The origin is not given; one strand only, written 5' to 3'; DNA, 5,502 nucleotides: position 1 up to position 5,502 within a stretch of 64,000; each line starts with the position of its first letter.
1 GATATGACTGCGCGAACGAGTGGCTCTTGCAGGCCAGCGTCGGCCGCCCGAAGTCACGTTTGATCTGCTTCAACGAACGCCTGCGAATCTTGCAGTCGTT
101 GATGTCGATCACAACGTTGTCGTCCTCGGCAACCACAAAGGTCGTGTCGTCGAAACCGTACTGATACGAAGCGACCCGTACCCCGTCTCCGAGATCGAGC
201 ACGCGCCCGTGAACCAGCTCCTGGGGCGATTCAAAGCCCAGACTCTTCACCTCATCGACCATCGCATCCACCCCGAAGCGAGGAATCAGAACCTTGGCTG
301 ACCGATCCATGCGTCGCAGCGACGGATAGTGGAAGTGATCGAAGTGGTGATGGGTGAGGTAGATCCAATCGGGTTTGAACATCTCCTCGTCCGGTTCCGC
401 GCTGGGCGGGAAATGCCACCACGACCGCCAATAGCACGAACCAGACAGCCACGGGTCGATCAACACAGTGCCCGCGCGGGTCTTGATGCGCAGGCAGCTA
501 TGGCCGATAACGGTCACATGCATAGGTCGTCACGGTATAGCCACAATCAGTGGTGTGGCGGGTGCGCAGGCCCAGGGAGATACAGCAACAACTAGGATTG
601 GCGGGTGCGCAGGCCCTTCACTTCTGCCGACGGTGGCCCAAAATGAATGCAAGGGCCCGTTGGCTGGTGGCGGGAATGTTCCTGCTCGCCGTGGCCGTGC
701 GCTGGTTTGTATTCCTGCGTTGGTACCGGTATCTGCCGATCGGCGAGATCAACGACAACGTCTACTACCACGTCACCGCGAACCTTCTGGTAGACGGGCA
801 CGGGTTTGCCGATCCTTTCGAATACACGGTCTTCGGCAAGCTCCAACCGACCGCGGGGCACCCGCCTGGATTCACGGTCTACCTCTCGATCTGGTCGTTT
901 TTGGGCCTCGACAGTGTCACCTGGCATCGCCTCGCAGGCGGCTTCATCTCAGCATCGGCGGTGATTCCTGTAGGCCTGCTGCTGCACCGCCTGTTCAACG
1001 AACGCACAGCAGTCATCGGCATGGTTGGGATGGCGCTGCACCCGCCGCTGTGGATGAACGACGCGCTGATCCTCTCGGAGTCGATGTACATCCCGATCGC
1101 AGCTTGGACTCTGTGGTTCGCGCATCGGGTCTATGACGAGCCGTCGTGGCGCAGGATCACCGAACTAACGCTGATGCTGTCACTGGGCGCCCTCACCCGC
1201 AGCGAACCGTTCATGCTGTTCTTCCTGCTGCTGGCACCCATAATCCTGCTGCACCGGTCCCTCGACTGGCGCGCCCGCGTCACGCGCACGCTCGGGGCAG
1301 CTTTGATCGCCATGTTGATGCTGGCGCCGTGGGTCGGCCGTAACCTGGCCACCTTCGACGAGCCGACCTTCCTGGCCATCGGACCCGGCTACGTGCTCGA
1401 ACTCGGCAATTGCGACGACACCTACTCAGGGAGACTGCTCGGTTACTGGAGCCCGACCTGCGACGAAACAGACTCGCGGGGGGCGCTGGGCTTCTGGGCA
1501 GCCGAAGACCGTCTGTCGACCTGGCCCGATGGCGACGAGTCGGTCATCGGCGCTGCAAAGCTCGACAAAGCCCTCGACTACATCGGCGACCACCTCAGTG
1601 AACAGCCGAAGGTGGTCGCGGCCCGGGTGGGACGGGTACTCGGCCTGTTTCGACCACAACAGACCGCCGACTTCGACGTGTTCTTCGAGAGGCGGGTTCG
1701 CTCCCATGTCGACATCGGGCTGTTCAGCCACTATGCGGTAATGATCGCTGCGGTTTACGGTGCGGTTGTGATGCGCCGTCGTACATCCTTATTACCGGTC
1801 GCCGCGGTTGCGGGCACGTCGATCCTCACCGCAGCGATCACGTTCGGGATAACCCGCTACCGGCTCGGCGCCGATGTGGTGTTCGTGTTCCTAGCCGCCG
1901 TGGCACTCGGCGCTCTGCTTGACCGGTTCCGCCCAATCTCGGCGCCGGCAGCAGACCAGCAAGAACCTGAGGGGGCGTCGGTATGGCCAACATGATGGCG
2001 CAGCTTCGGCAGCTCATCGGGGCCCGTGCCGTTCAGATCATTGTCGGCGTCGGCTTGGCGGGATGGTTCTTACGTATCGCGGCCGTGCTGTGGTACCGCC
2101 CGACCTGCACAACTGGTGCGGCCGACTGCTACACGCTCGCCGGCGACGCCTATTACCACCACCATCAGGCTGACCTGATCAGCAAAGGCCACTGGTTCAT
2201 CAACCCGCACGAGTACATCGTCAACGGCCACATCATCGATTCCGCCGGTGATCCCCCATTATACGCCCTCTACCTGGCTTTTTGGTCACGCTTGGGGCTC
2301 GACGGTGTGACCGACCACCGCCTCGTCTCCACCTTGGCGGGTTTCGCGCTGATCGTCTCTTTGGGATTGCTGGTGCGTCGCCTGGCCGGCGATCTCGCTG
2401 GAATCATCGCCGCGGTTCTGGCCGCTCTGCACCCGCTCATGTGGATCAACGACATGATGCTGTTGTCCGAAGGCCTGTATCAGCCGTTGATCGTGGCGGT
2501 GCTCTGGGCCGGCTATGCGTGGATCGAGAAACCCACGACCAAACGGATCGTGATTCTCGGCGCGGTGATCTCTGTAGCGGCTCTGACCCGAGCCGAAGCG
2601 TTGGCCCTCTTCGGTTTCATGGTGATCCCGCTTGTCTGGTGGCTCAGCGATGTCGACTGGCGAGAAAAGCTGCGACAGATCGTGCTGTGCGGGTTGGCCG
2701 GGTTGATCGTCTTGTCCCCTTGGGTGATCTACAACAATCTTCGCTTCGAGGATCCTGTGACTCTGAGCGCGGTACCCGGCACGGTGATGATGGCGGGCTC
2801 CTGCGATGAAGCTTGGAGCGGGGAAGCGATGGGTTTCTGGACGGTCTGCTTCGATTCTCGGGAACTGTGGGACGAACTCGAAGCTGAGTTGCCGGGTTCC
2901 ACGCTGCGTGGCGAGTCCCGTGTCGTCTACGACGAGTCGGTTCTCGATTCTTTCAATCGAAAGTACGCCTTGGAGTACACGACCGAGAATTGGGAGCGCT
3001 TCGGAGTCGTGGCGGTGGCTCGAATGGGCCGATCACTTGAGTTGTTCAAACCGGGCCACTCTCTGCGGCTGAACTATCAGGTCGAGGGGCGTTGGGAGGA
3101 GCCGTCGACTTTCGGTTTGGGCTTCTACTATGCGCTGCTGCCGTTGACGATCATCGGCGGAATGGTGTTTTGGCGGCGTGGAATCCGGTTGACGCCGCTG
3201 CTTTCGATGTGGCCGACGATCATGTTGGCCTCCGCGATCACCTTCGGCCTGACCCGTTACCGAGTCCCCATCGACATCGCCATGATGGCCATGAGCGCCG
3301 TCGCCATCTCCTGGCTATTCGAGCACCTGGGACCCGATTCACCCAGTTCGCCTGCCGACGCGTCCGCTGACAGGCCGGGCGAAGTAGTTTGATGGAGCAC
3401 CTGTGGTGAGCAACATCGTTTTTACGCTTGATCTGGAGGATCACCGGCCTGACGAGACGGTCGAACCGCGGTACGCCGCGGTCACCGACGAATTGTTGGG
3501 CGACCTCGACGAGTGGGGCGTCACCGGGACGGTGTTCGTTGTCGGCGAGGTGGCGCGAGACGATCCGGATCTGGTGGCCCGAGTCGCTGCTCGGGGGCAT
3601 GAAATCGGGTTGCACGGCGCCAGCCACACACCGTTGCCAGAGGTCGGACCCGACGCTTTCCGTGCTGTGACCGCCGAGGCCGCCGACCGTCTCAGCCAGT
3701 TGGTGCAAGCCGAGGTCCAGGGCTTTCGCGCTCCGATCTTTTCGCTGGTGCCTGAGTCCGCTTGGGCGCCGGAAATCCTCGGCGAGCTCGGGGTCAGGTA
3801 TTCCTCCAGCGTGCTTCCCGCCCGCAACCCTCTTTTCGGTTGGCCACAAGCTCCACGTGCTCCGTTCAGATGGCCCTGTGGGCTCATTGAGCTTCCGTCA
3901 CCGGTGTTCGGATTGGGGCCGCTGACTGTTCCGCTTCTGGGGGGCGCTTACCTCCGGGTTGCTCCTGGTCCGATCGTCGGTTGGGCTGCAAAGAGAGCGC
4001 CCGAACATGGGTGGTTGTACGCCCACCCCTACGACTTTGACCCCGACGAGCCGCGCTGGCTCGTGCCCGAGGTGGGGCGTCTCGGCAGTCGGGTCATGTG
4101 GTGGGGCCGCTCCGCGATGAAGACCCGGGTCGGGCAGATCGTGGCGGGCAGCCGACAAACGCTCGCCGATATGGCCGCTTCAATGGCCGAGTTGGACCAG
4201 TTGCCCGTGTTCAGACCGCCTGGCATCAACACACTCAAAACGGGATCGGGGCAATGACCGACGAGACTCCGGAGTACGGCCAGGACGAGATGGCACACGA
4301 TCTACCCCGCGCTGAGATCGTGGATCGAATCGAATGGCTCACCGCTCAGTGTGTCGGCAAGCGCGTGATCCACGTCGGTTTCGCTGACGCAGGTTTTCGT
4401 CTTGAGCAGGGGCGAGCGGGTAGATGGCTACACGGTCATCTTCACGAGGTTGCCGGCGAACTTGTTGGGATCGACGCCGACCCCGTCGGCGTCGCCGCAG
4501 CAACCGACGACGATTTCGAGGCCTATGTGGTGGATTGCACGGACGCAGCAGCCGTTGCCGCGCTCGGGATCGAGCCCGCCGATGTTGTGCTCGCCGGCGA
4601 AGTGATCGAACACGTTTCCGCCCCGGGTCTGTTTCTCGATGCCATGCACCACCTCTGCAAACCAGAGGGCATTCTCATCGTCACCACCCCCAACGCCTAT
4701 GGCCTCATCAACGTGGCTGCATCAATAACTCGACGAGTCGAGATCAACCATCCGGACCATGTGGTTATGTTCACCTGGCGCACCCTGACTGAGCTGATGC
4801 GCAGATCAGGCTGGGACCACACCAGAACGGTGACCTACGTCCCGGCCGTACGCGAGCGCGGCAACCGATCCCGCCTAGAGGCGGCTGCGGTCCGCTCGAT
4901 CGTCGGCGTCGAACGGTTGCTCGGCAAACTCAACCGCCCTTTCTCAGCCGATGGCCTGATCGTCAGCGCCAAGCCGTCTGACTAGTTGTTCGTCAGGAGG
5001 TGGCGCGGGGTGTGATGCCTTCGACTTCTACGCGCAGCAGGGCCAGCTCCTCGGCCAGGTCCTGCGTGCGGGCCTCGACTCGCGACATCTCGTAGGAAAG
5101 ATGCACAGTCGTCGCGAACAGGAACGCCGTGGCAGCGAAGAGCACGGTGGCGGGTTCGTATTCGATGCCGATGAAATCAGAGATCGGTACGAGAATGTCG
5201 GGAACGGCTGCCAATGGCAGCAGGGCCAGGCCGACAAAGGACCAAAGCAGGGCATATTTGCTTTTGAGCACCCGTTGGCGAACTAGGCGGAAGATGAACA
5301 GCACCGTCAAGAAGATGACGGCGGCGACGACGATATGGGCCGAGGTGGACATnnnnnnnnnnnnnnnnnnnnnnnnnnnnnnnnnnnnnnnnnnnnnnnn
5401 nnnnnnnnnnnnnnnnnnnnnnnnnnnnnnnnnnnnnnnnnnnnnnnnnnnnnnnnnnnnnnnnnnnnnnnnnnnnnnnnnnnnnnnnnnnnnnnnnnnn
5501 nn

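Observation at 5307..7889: Single 860-aa protein fusing an acyltransferase-3 domain to a GT-C glycosyltransferase domain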

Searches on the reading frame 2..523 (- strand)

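Call 12: search_protein_families(library=pfam, proteins=[window:2-523:-], max_evalue=0.01)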
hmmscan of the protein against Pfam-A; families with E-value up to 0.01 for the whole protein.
window:2-523:- (174 aa): 3 families
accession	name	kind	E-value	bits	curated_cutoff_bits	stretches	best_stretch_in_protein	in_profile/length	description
PF13483.12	Lactamase_B_3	-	7.8e-09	36.1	24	1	3-106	2-87/160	Beta-lactamase superfamily domain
PF12706.13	Lactamase_B_2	-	4.5e-07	30.1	27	1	19-118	2-99/200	Beta-lactamase superfamily domain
PF00753.33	Lactamase_B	-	0.0098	16.3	22.7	1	6-64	4-57/196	Metallo-beta-lactamase superfamily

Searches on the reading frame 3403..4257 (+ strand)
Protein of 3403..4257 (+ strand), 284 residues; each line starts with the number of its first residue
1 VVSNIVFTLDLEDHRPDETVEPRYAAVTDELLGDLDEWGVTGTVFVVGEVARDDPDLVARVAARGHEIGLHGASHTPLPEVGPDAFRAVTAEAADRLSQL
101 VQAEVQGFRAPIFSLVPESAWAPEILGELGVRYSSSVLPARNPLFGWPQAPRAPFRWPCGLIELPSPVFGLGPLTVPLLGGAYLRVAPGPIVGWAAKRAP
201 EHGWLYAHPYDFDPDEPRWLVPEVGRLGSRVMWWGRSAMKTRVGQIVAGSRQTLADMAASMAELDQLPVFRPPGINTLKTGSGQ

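Call 12: search_protein_families(library=pfam, proteins=[window:3403-4257:+], max_evalue=0.01)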
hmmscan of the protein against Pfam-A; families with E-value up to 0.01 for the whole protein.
window:3403-4257:+ (284 aa): 2 families
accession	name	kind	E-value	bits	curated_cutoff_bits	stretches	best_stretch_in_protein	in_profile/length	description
PF11959.13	DUF3473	-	1.5e-20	73.9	29.6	1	135-248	1-118/130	Domain of unknown function (DUF3473)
PF01522.26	Polysacc_deac_1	-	3.3e-14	53.3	23.1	1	24-113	17-106/124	Polysaccharide deacetylase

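Call 68: search_protein_families(library=ncbifam, proteins=[window:3403-4257:+], max_evalue=0.001)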
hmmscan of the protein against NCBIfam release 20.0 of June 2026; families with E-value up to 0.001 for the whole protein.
window:3403-4257:+ (284 aa): 8 families
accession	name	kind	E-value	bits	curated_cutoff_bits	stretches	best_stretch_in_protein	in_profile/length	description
TIGR03006.1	pepcterm_polyde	equivalog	4e-42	144.2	276.2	1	19-220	27-234/272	XrtA system polysaccharide deacetylase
TIGR04243.1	nodulat_NodB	equivalog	1e-10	41.5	240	1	26-112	15-102/197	chitooligosaccharide deacetylase NodB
TIGR02764.1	spore_ybaN_pdaB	equivalog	4.5e-10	39.6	237.4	1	28-112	21-105/191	polysaccharide deacetylase family sporulation protein PdaB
NF045821.1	PgAcgDacpgdA1_Bac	equivalog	1.7e-09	37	400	1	27-114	102-189/282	peptidoglycan-N-acetylglucosamine deacetylase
TIGR02884.1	spore_pdaA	equivalog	4e-08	33.2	298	1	27-111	51-136/224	delta-lactam-biosynthetic de-N-acetylase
NF045822.1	PgAcgDacpgdA2_Bac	equivalog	0.00022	20.7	400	1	27-75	83-131/274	peptidoglycan-N-acetylglucosamine deacetylase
TIGR02873.1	spore_ylxY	hypoth_equivalog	0.0003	20.1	391.5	1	30-111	102-183/268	probable sporulation protein, polysaccharide deacetylase family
NF045820.1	PgAcgDacpgdA_Strep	equivalog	0.00048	19.1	800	1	25-104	280-359/463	peptidoglycan-N-acetylglucosamine deacetylase PgdA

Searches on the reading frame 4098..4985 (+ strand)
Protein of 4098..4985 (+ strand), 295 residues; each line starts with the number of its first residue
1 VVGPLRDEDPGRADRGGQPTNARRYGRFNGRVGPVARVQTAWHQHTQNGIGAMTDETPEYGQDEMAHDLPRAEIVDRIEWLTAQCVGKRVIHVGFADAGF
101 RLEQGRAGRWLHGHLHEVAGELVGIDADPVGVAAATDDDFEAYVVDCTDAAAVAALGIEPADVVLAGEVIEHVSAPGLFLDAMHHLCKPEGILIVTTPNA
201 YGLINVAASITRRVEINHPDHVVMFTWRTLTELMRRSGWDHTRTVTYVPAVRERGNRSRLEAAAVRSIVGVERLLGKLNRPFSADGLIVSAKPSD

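Call 12: search_protein_families(library=pfam, proteins=[window:4098-4985:+], max_evalue=0.01)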
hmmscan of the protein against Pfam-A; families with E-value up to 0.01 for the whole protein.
window:4098-4985:+ (295 aa): 5 families
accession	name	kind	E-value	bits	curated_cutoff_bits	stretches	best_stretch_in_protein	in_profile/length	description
PF13489.12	Methyltransf_23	-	8.3e-11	42.3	27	1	119-240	45-160/164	Methyltransferase domain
PF08241.18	Methyltransf_11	-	1.8e-07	32.1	21.2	1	111-195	10-95/95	Methyltransferase domain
PF08242.18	Methyltransf_12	-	2.8e-06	28.4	30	1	105-193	8-98/98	Methyltransferase domain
PF02254.24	TrkA_N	-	7.5e-06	26.7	23.8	1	105-166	7-68/116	TrkA-N domain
PF13847.12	Methyltransf_31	-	1.9e-05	24.8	27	1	119-213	28-125/145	Methyltransferase domain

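Call 68: search_protein_families(library=ncbifam, proteins=[window:4098-4985:+], max_evalue=0.001)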
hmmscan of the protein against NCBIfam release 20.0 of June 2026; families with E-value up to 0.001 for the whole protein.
window:4098-4985:+ (295 aa): 2 families
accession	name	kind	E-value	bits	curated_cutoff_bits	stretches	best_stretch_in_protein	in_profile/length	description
TIGR01983.1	UbiG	equivalog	4.9e-07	29.3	102.95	1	118-199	70-155/228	bifunctional 2-polyprenyl-6-hydroxyphenol methylase/3-demethylubiquinol 3-O-methyltransferase UbiG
TIGR04345.1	ovoA_Cterm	equivalog_domain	0.0004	20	170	1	162-199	136-173/242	putative 4-mercaptohistidine N1-methyltransferase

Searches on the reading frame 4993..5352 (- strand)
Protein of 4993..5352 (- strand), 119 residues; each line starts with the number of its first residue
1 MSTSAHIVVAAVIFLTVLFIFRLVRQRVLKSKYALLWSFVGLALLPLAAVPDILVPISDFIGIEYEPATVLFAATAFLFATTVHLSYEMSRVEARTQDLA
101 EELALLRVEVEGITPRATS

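Call 12: search_protein_families(library=pfam, proteins=[window:4993-5352:-], max_evalue=0.01)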
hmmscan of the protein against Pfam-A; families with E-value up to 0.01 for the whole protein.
window:4993-5352:- (119 aa): 1 family
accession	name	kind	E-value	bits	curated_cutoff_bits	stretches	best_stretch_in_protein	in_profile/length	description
PF10066.14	DUF2304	-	4e-21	75.7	25.5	1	6-107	3-104/106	Uncharacterized conserved protein (DUF2304)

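Call 68: search_protein_families(library=ncbifam, proteins=[window:4993-5352:-], max_evalue=0.001)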
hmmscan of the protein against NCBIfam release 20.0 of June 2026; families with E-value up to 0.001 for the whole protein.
window:4993-5352:- (119 aa): 0 families
